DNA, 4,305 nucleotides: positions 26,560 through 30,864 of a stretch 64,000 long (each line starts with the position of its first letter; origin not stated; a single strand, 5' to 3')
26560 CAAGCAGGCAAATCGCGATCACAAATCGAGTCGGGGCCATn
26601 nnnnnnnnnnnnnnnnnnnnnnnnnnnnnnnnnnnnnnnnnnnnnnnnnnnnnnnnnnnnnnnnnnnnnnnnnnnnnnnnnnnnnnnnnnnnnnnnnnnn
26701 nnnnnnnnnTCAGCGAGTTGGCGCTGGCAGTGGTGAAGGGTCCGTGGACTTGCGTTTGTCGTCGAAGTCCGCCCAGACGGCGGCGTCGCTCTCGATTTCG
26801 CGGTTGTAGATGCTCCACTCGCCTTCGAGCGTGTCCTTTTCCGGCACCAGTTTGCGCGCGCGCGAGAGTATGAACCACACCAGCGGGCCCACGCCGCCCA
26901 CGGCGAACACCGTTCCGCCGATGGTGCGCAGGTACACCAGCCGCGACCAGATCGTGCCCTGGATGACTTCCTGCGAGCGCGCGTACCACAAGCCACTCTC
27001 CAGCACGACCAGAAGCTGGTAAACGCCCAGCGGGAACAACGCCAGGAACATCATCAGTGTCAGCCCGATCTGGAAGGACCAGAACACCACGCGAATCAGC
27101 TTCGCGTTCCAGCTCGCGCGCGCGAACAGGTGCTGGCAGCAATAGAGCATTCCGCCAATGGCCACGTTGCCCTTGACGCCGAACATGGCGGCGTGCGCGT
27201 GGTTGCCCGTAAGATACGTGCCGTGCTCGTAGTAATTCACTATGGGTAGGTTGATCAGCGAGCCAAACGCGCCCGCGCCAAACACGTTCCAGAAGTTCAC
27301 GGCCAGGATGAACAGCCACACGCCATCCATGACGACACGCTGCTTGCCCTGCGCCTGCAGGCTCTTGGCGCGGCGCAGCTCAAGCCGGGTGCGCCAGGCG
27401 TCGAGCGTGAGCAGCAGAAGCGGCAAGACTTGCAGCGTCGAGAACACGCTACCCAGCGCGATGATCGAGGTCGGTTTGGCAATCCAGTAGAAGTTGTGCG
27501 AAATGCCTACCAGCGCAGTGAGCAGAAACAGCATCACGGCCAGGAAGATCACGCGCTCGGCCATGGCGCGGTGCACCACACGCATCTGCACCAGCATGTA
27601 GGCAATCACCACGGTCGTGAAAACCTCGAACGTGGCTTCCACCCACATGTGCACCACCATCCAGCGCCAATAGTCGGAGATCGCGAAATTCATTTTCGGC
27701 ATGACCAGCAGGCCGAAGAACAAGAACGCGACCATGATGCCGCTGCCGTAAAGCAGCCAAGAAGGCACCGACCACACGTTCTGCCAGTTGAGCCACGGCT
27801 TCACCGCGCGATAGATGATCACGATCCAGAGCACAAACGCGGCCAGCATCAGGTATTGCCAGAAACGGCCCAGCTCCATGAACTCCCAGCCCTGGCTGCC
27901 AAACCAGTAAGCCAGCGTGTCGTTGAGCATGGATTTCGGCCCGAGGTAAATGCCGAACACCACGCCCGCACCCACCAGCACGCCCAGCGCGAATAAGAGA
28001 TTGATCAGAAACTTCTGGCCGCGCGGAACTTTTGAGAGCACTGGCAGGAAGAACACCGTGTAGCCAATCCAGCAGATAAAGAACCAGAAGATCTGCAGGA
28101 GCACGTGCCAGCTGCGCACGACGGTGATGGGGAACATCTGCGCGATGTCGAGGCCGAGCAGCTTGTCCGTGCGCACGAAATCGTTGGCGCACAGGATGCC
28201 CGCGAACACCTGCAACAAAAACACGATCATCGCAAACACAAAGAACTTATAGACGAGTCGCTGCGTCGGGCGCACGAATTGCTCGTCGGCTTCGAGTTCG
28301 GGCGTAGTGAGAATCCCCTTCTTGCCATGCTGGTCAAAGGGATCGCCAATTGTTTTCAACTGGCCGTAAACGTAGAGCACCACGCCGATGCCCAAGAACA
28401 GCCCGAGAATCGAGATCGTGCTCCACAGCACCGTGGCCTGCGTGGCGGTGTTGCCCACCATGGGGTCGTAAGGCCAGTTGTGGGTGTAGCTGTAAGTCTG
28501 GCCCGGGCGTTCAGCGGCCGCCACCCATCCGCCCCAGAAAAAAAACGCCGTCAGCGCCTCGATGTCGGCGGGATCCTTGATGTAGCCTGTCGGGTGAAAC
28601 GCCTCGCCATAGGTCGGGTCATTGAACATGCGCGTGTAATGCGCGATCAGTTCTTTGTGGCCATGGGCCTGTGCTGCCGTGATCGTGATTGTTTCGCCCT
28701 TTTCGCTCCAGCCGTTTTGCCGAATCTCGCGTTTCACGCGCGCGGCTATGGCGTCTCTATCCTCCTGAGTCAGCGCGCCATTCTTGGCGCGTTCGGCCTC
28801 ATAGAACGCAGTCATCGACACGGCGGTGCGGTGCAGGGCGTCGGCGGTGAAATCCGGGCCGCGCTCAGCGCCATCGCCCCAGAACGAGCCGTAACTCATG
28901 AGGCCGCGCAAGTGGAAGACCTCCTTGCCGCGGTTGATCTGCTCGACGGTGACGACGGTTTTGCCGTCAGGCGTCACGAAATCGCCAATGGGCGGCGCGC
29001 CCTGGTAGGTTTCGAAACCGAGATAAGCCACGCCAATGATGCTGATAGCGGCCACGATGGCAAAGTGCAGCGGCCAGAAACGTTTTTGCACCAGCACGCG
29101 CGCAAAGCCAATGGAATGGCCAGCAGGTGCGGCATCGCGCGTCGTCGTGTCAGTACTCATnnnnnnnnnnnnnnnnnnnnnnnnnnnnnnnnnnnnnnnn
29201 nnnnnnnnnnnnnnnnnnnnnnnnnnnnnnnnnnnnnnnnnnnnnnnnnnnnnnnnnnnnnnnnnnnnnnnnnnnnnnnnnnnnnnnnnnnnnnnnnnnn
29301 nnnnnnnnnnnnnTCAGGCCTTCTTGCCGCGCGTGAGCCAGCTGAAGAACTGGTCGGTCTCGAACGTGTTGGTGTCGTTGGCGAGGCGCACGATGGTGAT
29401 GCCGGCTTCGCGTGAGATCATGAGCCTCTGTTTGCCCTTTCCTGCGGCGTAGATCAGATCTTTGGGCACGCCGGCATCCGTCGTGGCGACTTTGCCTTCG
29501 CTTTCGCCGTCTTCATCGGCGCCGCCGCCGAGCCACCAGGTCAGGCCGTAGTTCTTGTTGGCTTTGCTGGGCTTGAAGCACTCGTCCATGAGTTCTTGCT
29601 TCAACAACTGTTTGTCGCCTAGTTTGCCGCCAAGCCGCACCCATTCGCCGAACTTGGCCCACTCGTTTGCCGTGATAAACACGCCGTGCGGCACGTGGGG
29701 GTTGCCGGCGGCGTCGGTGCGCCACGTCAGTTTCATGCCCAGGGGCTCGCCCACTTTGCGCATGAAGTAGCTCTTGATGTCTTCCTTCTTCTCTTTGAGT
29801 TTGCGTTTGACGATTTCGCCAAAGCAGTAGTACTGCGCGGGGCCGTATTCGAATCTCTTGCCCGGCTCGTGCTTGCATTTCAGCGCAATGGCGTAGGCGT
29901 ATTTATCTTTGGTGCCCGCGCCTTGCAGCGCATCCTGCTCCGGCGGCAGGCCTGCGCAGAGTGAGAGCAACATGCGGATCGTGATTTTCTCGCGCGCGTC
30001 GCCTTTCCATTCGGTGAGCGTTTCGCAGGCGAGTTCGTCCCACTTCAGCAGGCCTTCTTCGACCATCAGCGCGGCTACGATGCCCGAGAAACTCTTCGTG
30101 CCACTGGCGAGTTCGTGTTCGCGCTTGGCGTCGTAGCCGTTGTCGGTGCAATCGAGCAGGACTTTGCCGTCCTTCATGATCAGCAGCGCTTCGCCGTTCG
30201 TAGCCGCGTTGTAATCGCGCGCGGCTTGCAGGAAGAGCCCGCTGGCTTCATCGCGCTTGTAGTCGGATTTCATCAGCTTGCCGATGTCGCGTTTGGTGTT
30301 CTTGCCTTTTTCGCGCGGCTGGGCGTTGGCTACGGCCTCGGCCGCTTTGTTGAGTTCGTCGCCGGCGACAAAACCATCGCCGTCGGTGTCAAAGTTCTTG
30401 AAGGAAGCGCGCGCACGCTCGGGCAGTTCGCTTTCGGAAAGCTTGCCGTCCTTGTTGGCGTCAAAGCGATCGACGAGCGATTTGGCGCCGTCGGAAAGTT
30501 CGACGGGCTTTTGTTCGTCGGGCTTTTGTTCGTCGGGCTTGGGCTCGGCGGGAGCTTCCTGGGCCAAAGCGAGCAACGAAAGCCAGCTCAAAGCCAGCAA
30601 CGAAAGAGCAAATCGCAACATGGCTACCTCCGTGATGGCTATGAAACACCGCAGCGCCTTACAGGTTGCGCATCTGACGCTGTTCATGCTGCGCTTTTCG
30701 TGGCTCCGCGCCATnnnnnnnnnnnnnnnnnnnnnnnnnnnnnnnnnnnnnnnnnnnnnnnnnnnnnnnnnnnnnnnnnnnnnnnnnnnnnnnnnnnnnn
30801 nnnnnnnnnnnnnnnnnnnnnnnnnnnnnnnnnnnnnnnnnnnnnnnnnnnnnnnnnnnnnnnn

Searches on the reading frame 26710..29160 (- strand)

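Call 12: search_protein_families(library=pfam, proteins=[window:26710-29160:-], max_evalue=0.001)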
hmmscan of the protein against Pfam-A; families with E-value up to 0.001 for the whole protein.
window:26710-29160:- (816 aa): 2 families
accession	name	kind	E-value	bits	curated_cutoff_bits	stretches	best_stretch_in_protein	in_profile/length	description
PF22085.1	NorB_cytochrome_c-like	-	1.7e-50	172.3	29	1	61-231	4-181/181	Nitric oxide reductase subunit B, cytochrome c-like domain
PF00115.25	COX1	-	6.4e-50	170.7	34.8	1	301-751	1-436/436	Cytochrome C and Quinol oxidase polypeptide I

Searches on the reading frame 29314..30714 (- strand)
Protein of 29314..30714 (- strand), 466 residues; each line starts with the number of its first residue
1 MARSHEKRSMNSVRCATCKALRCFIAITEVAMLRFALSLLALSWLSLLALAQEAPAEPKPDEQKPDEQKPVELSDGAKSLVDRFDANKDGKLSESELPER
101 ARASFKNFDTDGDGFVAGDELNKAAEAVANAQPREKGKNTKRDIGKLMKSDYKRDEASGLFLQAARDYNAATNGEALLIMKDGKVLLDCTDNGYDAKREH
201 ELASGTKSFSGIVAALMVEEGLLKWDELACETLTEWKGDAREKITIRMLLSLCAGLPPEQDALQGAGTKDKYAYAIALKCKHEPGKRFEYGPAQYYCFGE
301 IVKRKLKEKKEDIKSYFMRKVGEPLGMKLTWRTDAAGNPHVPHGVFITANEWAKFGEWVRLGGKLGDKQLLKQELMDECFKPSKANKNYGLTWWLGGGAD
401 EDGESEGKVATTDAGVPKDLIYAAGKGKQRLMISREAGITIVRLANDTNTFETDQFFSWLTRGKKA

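Call 13: search_protein_families(library=pfam, proteins=[window:29314-30714:-], max_evalue=0.001)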
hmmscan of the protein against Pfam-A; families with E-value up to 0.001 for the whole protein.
window:29314-30714:- (466 aa): 5 families
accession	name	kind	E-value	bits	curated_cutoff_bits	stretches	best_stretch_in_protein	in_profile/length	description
PF00144.29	Beta-lactamase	-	5.1e-26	92.1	27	1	167-450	7-313/329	Beta-lactamase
PF13405.12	EF-hand_6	-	8.7e-08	31.7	25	0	101-125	2-26/30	EF-hand domain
PF00036.39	EF-hand_1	-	9.2e-08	31.6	25.4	0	102-124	3-25/29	EF hand domain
PF13202.12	EF-hand_5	-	1.8e-07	30.8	25.9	0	83-97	7-21/25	EF hand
PF13499.12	EF-hand_7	-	5.5e-07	30.3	30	0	99-140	2-37/67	EF-hand domain pair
